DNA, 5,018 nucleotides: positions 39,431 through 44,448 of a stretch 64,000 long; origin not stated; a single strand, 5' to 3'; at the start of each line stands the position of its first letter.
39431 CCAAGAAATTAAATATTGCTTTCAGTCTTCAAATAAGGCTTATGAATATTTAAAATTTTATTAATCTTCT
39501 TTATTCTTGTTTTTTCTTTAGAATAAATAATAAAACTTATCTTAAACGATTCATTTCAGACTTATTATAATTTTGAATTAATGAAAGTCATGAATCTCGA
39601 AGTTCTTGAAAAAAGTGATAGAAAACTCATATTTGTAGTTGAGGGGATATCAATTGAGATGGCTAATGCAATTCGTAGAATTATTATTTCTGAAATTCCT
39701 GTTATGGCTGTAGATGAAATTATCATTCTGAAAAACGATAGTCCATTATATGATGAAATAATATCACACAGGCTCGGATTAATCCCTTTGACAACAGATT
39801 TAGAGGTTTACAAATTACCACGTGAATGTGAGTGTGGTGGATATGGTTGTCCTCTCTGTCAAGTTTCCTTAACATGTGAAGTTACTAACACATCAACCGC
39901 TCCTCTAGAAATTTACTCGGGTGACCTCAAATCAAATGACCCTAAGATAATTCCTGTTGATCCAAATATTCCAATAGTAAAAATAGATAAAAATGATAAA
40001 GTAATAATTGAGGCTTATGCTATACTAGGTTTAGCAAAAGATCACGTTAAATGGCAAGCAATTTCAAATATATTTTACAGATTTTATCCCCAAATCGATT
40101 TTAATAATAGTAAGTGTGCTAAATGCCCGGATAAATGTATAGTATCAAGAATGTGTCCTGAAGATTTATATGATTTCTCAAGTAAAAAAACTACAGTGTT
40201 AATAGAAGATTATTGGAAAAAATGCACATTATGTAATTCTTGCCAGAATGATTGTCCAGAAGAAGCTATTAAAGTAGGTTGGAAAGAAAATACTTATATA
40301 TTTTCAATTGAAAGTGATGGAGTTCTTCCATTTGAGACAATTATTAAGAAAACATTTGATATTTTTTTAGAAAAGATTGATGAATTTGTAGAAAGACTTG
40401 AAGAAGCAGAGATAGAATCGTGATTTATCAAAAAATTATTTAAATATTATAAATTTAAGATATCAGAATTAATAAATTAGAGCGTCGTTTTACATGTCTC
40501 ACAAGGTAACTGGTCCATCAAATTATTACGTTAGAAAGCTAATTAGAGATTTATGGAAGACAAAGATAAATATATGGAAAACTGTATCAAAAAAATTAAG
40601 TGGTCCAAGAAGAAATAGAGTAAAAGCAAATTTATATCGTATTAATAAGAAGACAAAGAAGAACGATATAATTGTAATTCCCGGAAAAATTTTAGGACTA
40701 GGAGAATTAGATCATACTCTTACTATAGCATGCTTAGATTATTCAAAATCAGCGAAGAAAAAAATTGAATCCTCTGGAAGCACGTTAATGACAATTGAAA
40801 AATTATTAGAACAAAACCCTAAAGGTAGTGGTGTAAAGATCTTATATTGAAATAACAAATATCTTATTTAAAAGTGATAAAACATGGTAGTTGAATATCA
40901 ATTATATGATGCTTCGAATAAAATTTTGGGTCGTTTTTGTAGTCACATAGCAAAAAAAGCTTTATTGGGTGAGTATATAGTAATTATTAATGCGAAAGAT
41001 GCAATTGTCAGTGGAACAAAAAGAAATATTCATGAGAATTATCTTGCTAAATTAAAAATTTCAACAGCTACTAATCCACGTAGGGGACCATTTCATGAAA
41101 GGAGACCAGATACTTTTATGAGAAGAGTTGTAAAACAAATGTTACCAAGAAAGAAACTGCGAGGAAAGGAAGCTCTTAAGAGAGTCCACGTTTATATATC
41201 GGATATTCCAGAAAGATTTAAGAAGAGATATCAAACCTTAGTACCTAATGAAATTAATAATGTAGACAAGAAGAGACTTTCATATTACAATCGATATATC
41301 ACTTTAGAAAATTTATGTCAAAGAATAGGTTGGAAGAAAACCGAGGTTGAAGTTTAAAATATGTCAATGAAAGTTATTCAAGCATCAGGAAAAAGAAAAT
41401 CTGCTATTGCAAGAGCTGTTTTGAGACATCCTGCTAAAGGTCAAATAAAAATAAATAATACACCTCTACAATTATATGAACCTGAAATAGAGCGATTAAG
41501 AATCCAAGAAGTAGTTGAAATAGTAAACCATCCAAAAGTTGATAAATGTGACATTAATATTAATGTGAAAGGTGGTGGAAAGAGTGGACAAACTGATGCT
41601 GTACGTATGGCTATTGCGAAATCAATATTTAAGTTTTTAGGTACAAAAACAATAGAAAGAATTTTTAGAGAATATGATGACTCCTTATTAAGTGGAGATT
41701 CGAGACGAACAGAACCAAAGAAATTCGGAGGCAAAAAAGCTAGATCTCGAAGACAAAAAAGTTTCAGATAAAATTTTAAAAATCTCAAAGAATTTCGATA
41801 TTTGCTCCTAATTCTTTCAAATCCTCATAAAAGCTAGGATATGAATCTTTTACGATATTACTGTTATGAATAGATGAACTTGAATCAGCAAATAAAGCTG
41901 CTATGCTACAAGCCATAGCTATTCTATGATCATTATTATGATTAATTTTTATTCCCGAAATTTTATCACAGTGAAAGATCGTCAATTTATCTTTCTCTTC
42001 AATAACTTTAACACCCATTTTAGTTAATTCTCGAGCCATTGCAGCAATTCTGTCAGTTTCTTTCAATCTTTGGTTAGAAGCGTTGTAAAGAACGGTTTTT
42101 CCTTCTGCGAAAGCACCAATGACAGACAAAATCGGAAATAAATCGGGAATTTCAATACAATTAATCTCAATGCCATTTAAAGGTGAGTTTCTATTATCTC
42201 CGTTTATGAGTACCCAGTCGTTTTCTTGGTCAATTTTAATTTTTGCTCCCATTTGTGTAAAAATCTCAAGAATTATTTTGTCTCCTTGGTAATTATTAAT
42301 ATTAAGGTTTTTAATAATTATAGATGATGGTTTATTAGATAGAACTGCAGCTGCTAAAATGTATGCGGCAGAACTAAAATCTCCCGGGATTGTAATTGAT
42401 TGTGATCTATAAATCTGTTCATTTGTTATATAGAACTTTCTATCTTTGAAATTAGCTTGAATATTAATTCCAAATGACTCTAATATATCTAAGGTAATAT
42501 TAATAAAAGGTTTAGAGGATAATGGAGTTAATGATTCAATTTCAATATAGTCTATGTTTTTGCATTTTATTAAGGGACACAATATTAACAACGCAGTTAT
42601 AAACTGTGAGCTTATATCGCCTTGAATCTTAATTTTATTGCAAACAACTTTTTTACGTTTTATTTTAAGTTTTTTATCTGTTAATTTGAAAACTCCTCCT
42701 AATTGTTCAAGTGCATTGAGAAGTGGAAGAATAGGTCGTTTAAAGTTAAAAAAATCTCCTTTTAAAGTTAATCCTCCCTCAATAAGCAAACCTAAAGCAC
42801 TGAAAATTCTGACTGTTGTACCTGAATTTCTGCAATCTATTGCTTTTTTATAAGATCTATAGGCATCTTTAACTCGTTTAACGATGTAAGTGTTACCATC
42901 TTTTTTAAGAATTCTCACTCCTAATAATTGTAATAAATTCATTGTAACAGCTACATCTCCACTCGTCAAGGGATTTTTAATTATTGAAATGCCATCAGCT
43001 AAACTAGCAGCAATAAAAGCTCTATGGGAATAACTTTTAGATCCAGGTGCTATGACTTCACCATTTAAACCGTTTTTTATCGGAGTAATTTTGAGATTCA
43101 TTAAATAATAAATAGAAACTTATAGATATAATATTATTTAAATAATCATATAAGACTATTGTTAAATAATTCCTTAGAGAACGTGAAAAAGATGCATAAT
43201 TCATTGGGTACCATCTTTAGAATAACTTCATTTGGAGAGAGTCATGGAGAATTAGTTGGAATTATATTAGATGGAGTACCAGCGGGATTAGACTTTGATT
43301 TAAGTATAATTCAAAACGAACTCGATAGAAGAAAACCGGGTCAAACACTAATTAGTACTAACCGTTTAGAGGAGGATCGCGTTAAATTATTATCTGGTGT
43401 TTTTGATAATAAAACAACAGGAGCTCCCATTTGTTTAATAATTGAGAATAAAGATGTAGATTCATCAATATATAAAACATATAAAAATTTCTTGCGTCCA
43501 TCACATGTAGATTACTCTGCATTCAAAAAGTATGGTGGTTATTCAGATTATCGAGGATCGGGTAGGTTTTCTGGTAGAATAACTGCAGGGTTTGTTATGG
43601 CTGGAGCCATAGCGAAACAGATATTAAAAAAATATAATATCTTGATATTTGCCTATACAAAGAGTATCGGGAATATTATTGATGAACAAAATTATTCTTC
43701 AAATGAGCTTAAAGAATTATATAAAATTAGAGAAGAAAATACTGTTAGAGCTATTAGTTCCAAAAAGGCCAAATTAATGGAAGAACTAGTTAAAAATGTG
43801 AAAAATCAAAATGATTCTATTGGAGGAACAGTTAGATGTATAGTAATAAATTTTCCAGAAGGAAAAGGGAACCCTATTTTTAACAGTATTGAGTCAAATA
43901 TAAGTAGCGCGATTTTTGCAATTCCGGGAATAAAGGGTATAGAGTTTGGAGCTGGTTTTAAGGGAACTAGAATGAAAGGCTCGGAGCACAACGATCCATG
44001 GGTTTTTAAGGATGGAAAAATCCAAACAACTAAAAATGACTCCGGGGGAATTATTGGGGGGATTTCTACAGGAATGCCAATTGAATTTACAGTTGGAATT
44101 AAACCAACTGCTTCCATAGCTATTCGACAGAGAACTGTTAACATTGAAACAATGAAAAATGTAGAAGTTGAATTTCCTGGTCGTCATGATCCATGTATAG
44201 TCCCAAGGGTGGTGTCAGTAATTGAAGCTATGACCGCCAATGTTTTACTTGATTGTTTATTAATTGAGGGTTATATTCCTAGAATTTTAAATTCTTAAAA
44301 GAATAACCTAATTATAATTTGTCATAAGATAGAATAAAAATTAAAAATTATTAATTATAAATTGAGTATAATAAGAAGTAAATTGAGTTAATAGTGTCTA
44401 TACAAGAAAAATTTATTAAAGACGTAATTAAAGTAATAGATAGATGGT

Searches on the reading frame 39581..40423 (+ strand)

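Call 44: search_protein_families(library=pfam, proteins=[window:39581-40423:+], max_evalue=0.0001)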
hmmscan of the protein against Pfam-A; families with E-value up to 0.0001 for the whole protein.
window:39581-40423:+ (280 aa): 2 families
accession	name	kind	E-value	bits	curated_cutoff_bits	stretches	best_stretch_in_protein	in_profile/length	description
PF01000.31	RNA_pol_A_bac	-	1.3e-14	54.9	33.9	1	61-157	6-101/119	RNA polymerase Rpb3/RpoA insert domain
PF01193.29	RNA_pol_L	-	9.3e-14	51.4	24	1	18-265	2-73/74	RNA polymerase Rpb3/Rpb11 dimerisation domain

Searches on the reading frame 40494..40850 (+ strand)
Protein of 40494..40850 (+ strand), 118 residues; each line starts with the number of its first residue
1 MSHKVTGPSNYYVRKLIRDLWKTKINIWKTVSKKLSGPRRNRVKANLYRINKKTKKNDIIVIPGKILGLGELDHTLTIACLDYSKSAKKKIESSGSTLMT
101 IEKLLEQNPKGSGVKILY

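Call 68: search_protein_families(library=pfam, proteins=[window:40494-40850:+], max_evalue=0.0001)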
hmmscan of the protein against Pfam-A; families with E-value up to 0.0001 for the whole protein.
window:40494-40850:+ (118 aa): 2 families
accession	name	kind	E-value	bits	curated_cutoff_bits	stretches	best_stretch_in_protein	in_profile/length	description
PF17135.9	Ribosomal_L18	-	3.4e-10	40.1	28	1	22-117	38-139/188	Ribosomal protein 60S L18 and 50S L18e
PF00828.25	Ribosomal_L27A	-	2.3e-06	28.4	21.5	1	56-97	29-70/72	Ribosomal proteins 50S-L15, 50S-L18e, 60S-L27A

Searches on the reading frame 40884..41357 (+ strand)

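Call 68: search_protein_families(library=pfam, proteins=[window:40884-41357:+], max_evalue=0.0001)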
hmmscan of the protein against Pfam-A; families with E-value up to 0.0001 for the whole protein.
window:40884-41357:+ (157 aa): 1 family
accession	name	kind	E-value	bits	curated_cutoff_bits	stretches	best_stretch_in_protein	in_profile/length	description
PF00572.24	Ribosomal_L13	-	1.8e-20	73.6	23.8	1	6-105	4-114/119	Ribosomal protein L13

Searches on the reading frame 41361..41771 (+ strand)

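Call 43: search_protein_families(library=pfam, proteins=[window:41361-41771:+], max_evalue=0.0001)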
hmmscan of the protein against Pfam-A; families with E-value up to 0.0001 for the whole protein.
window:41361-41771:+ (136 aa): 1 family
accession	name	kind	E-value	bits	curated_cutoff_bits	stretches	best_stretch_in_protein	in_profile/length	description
PF00380.25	Ribosomal_S9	-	7.4e-33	114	22.5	1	10-136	1-121/121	Ribosomal protein S9/S16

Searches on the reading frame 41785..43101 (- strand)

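Call 43: search_protein_families(library=pfam, proteins=[window:41785-43101:-], max_evalue=0.0001)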
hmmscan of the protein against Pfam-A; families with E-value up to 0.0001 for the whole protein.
window:41785-43101:- (438 aa): 1 family
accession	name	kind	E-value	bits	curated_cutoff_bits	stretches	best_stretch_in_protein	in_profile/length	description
PF00275.25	EPSP_synthase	-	4.6e-100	335.7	22.8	1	10-428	5-417/417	EPSP synthase (3-phosphoshikimate 1-carboxyvinyltransferase)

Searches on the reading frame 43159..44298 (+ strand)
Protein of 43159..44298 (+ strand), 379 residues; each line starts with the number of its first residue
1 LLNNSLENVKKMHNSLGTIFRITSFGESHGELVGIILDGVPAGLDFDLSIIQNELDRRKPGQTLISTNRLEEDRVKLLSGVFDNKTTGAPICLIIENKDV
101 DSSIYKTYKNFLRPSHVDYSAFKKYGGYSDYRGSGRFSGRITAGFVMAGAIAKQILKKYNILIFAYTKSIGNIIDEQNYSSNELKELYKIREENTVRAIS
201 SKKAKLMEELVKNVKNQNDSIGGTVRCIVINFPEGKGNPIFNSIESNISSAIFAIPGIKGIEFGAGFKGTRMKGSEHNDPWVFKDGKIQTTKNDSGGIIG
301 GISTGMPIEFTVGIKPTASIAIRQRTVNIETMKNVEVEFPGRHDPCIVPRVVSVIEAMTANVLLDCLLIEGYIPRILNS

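Call 43: search_protein_families(library=pfam, proteins=[window:43159-44298:+], max_evalue=0.0001)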
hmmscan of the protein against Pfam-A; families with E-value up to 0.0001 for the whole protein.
window:43159-44298:+ (379 aa): 1 family
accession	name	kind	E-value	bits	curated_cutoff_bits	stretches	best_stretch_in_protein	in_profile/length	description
PF01264.26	Chorismate_synt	-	2.7e-124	414.6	27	1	20-368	1-327/327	Chorismate synthase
